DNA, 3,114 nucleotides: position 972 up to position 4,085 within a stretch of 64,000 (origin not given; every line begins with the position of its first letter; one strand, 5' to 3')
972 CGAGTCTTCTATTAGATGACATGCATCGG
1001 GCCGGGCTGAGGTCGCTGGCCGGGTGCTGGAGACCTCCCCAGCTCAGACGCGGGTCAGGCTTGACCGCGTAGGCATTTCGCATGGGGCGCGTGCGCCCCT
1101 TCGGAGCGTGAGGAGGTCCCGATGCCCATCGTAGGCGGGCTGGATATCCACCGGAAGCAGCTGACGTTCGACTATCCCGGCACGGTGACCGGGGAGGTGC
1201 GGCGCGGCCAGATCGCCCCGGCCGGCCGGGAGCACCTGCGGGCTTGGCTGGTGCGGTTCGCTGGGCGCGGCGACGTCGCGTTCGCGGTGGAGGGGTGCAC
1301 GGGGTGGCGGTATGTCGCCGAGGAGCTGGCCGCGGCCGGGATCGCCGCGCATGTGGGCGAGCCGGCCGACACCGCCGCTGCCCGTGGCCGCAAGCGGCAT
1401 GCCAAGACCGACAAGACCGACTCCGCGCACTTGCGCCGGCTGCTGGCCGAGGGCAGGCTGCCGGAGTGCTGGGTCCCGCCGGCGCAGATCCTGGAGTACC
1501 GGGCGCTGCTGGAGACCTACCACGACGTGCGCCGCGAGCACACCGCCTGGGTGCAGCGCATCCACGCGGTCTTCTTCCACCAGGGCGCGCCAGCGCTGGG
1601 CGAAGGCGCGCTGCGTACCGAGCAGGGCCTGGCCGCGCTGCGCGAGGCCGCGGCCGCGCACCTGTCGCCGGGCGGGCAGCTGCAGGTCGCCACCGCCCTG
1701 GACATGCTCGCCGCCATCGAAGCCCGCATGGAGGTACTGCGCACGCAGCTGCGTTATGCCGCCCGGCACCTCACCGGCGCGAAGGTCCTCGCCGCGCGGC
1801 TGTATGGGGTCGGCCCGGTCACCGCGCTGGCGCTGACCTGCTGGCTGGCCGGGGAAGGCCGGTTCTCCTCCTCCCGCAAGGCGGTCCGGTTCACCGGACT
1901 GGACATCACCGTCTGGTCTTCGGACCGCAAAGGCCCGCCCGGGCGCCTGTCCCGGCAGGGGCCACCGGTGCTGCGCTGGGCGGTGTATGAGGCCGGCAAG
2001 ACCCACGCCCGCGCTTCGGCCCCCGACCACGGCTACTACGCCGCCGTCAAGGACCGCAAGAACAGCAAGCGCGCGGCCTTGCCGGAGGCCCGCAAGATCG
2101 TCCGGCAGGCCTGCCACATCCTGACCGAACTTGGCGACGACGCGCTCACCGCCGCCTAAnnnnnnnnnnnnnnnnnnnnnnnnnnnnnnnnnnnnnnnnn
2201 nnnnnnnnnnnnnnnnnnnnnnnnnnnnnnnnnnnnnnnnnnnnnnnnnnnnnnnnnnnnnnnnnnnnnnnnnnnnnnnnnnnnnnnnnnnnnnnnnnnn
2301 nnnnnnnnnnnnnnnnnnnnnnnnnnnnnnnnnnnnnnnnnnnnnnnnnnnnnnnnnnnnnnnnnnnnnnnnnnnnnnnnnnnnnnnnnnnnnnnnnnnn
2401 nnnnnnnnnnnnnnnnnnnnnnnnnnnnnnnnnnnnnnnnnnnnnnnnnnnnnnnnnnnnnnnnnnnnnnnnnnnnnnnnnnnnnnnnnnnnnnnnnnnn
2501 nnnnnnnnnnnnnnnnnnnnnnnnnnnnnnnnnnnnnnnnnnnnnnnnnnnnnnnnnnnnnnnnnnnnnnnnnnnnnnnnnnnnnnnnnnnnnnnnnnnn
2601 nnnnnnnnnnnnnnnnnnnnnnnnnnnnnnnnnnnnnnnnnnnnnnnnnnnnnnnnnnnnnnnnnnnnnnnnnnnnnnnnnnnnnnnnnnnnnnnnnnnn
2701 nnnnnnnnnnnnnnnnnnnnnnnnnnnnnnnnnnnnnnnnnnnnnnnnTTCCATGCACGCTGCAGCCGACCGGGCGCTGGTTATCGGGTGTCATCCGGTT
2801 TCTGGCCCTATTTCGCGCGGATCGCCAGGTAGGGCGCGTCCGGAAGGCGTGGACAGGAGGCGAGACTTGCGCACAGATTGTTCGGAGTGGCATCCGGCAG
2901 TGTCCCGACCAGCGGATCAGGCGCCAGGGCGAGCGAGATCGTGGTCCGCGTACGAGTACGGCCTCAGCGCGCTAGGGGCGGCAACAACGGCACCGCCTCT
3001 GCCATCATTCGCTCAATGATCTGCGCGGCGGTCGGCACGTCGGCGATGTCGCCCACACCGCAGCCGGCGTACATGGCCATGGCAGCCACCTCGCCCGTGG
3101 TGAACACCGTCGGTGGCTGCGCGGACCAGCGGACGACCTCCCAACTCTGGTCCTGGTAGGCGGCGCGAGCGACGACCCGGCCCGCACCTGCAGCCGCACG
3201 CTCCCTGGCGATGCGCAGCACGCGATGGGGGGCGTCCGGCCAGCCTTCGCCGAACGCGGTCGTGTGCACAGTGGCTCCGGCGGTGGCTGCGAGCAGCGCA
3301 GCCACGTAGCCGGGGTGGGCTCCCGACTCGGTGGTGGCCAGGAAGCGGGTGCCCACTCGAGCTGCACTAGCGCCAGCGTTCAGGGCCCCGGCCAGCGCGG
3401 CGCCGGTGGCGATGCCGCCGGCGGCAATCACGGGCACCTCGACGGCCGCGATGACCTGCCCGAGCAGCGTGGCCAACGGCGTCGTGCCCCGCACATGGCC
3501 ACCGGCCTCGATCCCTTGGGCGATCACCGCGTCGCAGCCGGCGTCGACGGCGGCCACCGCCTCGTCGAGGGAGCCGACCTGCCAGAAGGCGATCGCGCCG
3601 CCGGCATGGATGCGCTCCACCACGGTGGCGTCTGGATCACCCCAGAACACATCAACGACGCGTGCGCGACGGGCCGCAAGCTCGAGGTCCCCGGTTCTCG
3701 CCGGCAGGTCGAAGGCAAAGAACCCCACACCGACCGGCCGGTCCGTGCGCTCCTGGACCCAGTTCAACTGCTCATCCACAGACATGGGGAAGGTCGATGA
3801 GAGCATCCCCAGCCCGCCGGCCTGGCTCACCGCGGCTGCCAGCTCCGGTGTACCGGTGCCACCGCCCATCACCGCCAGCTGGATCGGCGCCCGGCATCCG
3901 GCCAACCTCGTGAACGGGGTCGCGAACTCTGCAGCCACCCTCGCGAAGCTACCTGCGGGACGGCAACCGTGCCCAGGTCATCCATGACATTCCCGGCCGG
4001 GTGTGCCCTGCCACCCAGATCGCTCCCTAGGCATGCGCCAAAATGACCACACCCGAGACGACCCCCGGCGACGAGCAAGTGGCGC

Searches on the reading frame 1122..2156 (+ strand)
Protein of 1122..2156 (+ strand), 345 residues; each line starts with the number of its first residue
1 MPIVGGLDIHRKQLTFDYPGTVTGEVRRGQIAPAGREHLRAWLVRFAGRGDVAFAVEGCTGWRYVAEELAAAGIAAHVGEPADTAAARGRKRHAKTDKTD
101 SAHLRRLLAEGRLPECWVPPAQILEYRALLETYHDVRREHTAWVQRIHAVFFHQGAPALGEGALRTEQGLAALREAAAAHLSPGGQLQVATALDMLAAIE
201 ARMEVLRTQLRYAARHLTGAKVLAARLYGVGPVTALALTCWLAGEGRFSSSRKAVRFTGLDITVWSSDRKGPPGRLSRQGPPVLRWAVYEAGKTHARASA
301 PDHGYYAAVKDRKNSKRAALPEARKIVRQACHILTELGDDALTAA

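Call 9: search_protein_families(library=pfam, proteins=[window:1122-2156:+], max_evalue=0.01)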
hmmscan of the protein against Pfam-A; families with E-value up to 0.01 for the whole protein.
window:1122-2156:+ (345 aa): 2 families
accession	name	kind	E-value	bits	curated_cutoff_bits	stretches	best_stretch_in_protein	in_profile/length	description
PF02371.22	Transposase_20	-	3e-14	53.6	21.3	1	226-306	6-86/87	Transposase IS116/IS110/IS902 family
PF01548.23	DEDD_Tnp_IS110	-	6.1e-07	29.8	29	1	33-150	31-149/155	Transposase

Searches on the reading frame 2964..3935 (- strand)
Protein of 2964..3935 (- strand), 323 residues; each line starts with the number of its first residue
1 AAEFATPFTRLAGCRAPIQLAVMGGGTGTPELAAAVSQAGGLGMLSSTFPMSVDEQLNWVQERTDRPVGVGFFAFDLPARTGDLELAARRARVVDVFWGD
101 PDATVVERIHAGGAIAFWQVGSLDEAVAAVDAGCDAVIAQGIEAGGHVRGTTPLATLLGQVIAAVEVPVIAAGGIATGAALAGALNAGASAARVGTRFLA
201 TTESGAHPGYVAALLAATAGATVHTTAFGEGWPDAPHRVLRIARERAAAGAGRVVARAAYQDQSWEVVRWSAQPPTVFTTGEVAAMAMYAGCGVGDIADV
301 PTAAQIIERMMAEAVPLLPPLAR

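Call 80: search_protein_families(library=pfam, proteins=[window:2964-3935:-], max_evalue=0.001)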
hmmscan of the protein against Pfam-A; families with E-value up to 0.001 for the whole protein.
window:2964-3935:- (323 aa): 3 families
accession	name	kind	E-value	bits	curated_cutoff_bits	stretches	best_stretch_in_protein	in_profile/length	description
PF03060.21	NMO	-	6.2e-44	151.2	28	2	87-312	110-330/331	Nitronate monooxygenase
PF00478.31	IMPDH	-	1.2e-07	31.6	25.6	0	161-206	202-247/345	IMP dehydrogenase / GMP reductase domain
PF00977.27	His_biosynth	-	3.1e-05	24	23.6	1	122-199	148-223/228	Histidine biosynthesis protein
